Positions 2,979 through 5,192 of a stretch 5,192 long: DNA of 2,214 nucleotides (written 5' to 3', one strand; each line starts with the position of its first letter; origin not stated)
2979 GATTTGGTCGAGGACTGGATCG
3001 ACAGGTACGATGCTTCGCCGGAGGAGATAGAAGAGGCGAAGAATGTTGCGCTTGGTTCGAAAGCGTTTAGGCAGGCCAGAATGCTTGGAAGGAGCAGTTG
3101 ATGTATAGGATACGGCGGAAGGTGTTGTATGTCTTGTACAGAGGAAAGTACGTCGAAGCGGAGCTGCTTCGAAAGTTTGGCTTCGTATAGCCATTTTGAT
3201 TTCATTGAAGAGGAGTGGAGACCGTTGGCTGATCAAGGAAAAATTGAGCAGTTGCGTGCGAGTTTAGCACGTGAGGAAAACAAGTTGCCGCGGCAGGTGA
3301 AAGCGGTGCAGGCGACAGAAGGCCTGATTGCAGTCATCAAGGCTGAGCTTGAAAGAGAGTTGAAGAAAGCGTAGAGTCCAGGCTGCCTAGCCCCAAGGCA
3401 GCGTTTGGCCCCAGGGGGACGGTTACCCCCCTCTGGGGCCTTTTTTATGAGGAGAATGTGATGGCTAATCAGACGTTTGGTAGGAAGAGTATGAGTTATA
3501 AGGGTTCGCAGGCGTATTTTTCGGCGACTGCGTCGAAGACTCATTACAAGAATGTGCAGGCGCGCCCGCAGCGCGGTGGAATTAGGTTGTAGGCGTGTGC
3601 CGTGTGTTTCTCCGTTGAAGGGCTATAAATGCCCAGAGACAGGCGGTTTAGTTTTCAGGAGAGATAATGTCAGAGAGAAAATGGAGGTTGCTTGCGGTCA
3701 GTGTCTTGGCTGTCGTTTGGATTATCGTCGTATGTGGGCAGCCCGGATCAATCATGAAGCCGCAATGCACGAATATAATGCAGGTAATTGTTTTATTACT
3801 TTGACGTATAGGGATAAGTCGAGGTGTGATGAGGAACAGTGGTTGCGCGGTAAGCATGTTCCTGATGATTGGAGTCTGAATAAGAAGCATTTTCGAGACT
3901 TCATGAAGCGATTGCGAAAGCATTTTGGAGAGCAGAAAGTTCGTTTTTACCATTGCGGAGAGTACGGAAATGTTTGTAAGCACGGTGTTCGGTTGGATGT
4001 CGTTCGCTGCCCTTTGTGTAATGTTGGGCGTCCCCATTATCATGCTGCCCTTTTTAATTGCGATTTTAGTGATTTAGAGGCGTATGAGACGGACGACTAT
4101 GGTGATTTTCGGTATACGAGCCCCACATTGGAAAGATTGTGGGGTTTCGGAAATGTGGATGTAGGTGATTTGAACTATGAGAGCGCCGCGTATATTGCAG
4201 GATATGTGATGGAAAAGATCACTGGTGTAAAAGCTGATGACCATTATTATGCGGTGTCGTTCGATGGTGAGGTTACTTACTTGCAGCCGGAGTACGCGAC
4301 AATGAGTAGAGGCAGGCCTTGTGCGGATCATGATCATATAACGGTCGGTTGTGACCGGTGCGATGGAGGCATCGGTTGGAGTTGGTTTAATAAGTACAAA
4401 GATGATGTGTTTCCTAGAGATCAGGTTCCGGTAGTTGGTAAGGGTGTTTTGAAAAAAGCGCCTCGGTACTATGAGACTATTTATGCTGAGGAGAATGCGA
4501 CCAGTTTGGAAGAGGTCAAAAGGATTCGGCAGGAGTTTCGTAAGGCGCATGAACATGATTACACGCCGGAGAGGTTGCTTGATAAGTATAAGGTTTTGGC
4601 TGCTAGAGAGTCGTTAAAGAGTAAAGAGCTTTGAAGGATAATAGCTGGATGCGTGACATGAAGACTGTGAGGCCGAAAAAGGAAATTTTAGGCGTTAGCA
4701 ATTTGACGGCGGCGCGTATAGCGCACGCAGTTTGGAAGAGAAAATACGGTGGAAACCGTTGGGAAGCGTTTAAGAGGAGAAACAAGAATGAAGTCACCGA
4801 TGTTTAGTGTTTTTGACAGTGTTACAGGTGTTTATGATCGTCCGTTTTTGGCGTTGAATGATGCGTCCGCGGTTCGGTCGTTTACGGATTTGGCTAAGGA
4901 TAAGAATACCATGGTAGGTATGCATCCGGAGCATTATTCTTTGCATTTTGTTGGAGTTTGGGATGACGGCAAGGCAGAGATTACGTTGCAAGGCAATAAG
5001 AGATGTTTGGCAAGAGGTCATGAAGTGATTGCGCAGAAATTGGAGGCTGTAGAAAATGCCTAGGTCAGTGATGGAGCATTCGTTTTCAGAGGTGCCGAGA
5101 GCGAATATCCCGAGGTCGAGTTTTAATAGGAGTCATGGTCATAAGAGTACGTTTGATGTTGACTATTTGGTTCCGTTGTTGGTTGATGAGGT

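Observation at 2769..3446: Terminator-bounded, moron-like two-ORF accessory cassette inserted between VP3 and ORF8 of a microvirus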

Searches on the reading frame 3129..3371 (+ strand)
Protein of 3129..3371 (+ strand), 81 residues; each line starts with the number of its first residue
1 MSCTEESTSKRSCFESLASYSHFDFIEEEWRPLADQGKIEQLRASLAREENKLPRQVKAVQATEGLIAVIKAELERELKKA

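Call 6: search_protein_families(library=pfam, proteins=[window:3129-3371:+], max_evalue=1)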
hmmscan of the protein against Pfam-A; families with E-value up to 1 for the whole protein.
window:3129-3371:+ (81 aa): 0 families

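Call 7: search_protein_families(library=phrogs, proteins=[window:3129-3371:+], max_evalue=1)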
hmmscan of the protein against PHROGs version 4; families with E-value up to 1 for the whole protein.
window:3129-3371:+ (81 aa): 0 families

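Call 14: find_related_loci(query=window:3129-3371:+, collection=viral_contigs, flank=5000)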
Query window:3129-3371:+ (81 aa) in viral_contigs; peptide patterns used: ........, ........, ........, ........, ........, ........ (x = any residue, [..] = any of these).
20 stretches matched a pattern, but none encodes a relative of the query by tblastn (E <= 1e-3).

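Call 16: find_homologous_proteins(query=window:3129-3371:+, max_evalue=0.01)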
Query window:3129-3371:+ (81 aa): 2 proteins with E <= 0.01 among 6 candidates.
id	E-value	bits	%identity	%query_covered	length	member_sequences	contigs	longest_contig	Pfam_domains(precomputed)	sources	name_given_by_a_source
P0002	1.5e-32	128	100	80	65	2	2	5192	-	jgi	jgi:hypothetical protein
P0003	1.5e-16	78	69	73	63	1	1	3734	-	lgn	-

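Call 17: find_encoding_contigs(protein=P0003, flank=5000)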
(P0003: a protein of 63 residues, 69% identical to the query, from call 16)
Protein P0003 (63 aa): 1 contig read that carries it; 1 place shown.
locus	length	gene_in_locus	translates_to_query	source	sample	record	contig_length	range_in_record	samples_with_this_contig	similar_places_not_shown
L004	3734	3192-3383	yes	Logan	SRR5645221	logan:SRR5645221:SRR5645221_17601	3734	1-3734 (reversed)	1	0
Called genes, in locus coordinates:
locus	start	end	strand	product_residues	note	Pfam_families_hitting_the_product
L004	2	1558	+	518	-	?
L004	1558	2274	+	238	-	-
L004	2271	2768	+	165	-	PF09675:Chlamy_scaf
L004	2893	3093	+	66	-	-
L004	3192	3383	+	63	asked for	-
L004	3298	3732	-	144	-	?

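Call 25: find_related_loci(query=A2, collection=viral_contigs, flank=5000)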
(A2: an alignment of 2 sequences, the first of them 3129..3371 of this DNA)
Query A2 (81 aa) in viral_contigs; peptide patterns used: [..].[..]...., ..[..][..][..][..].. (x = any residue, [..] = any of these).
83 stretches matched a pattern, but none encodes a relative of the query by tblastn (E <= 1e-3).

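Call 48: search_dna_similar(query=window:3129-3371:+, collection=phages, mode=protein, max_evalue=1, max_rows=30)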
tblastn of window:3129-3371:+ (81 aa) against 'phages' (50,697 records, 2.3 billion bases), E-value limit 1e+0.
Records with a match: 1; places in all: 1; records where one place covers at least 80% of the query: 0.
Best place of each record, by identity: <60% 1.
By first word of the organism name: Microviridae 1.
By host as written in the record: Ciona robusta 1.
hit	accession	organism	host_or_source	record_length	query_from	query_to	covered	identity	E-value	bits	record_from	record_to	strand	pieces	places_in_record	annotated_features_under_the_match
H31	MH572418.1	Microviridae sp.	Ciona robusta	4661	14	76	78%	42.0%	2e-3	40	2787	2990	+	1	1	none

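Call 51: find_homologous_proteins(query=A5, max_evalue=0.1)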
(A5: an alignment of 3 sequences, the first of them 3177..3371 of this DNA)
Query A5 (3 sequences) (65 aa, profile of the alignment): 2 proteins with E <= 0.1 among 63 candidates.
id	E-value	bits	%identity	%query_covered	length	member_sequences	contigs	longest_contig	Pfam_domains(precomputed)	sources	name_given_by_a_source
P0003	5.6e-35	137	69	91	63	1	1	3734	-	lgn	-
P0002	2.8e-33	131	98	100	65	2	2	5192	-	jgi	jgi:hypothetical protein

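Call 66: predict_structure(alignment_id=A6)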
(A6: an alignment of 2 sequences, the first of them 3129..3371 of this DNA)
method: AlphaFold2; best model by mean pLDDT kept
length: 81 residues; sequences in the alignment: 2
mean_pLDDT: 75.4   pTM: 0.42
mean pLDDT of the five models: 75.4, 74.6, 74.5, 72.1, 71.1
residues with pLDDT >= 90: 38; 70-90: 10; 50-70: 16; < 50: 17
segments of 3 or more residues with pLDDT < 50: 1-9, 12-15, 18-21
pLDDT, mean of each block of 10 residues (from residue 1): 44 49 55 77 93 94 96 95 76
secondary structure, 60 per line:
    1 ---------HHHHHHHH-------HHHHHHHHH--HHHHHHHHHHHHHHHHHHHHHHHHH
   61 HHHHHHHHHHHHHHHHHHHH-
elements in order: H10-17 H25-33 H36-80
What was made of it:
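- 3129..3374 (+): ORF B: 81 aa from the ATG. The conserved core runs from about 3189. One long helix, coiled-coil-like. AF2: residues 36-80 form one helix with pLDDT above 90; residues 1-21 are disordered (call 66).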

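Call 70: search_protein_families(library=pfam, proteins=[L004:3008-3196:+], max_evalue=0.1)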
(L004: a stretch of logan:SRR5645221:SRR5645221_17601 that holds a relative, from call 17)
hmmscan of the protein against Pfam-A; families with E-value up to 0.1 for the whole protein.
L004:3008-3196:+ (63 aa): 0 families

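Call 71: search_protein_families(library=ncbifam, proteins=[window:3129-3371:+, L004:3008-3196:+, L004:3192-3380:+], max_evalue=1)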
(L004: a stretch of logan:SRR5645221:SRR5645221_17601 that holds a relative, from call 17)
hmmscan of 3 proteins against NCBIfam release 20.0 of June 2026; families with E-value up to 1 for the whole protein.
window:3129-3371:+ (81 aa): 0 families

L004:3008-3196:+ (63 aa): 1 family
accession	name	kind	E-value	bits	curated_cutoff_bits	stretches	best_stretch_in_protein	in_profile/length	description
NF008033.1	PRK10765.1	equivalog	0.036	13.5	223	1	22-57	179-214/240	oxygen-insensitive NADPH nitroreductase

L004:3192-3380:+ (63 aa): 0 families

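Call 72: search_protein_families(library=padloc, proteins=[window:3129-3371:+, L004:3008-3196:+, L004:3192-3380:+], max_evalue=1)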
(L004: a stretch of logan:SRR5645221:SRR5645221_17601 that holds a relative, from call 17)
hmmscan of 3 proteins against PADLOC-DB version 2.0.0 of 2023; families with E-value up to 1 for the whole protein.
window:3129-3371:+ (81 aa): 0 families

L004:3008-3196:+ (63 aa): 0 families

L004:3192-3380:+ (63 aa): 0 families

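Call 75: search_solved_structures(query=A5, max_evalue=10)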
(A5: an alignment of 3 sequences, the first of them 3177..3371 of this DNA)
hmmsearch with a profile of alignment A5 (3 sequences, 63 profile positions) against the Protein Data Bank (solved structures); distinct sequences matched with E-value up to 10: 1.
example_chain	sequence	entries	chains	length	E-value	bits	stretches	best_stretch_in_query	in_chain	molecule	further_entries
5v7q_Z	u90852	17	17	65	0.49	13.7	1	37-59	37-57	50S ribosomal protein L30 | Large ribosomal subunit protein uL30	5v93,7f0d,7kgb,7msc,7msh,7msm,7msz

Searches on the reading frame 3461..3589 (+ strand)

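Call 6: search_protein_families(library=pfam, proteins=[window:3461-3589:+], max_evalue=1)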
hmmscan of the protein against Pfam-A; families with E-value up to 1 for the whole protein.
window:3461-3589:+ (43 aa): 0 families

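Call 7: search_protein_families(library=phrogs, proteins=[window:3461-3589:+], max_evalue=1)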
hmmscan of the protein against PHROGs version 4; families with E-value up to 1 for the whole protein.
window:3461-3589:+ (43 aa): 1 family
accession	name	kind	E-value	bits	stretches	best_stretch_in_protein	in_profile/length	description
phrog_10695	-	unknown function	7e-13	49.4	1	8-43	4-39/39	-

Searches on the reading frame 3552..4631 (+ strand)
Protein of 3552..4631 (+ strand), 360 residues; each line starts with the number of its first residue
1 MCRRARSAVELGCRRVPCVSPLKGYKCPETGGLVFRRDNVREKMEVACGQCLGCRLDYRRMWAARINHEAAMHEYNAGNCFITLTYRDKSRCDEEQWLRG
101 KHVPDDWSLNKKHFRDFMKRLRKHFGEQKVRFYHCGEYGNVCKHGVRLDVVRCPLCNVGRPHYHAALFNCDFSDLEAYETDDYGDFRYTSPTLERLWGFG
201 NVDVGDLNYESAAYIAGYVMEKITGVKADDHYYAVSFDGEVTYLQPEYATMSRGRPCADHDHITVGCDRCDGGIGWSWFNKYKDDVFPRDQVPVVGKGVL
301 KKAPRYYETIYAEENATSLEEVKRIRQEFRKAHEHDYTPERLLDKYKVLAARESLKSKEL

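Call 6: search_protein_families(library=pfam, proteins=[window:3552-4631:+], max_evalue=1)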
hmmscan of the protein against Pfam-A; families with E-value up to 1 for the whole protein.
window:3552-4631:+ (360 aa): 3 families
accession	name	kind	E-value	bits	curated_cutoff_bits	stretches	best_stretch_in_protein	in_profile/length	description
PF23343.2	REP_ORF2-G2P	-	1.7e-16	60.7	27.8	1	79-221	1-97/99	Replication-associated protein ORF2/G2P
PF24375.1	DUF7531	-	0.097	12.6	27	1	44-71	1-28/288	Family of unknown function (DUF7531)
PF05840.19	Phage_GPA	-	0.2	11.1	31.4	1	62-168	167-259/321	Bacteriophage replication gene A protein (GPA)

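Call 7: search_protein_families(library=phrogs, proteins=[window:3552-4631:+], max_evalue=1)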
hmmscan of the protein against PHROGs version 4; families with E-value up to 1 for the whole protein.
window:3552-4631:+ (360 aa): 2 families
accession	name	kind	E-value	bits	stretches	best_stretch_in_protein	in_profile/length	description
phrog_942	-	DNA, RNA and nucleotide metabolism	3.1e-91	308.2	1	12-353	55-348/501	replication initiation protein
phrog_29197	-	unknown function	4.8e-27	96.1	1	17-157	30-173/187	-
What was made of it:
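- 3597..4634 (+): VP4 replication initiator. The probable start is GTG 3597 (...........), not the ATG 3681 of the public gene call. Pfam REP_ORF2-G2P, phrog_942 (calls 6, 7).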

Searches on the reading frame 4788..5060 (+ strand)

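Call 6: search_protein_families(library=pfam, proteins=[window:4788-5060:+], max_evalue=1)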
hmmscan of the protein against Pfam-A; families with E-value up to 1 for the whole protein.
window:4788-5060:+ (91 aa): 1 family
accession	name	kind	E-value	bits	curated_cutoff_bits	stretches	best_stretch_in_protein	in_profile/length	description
PF20577.3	Phage_ORF5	-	3.9e-20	71.7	27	1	5-77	1-73/75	Phage ORF5 protein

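Call 7: search_protein_families(library=phrogs, proteins=[window:4788-5060:+], max_evalue=1)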
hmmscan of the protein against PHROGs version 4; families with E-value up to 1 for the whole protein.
window:4788-5060:+ (91 aa): 4 families
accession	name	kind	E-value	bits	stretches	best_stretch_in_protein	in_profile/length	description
phrog_1670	-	DNA, RNA and nucleotide metabolism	1.2e-20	74.2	1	1-87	1-87/96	DNA binding protein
phrog_35869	-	DNA, RNA and nucleotide metabolism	0.004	18.2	1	18-65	56-104/130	DNA binding protein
phrog_19088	-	moron, auxiliary metabolic gene and host takeover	0.013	16.2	1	27-68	79-120/263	ABC transporter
phrog_31859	-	unknown function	0.048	15.1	1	6-50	11-49/62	-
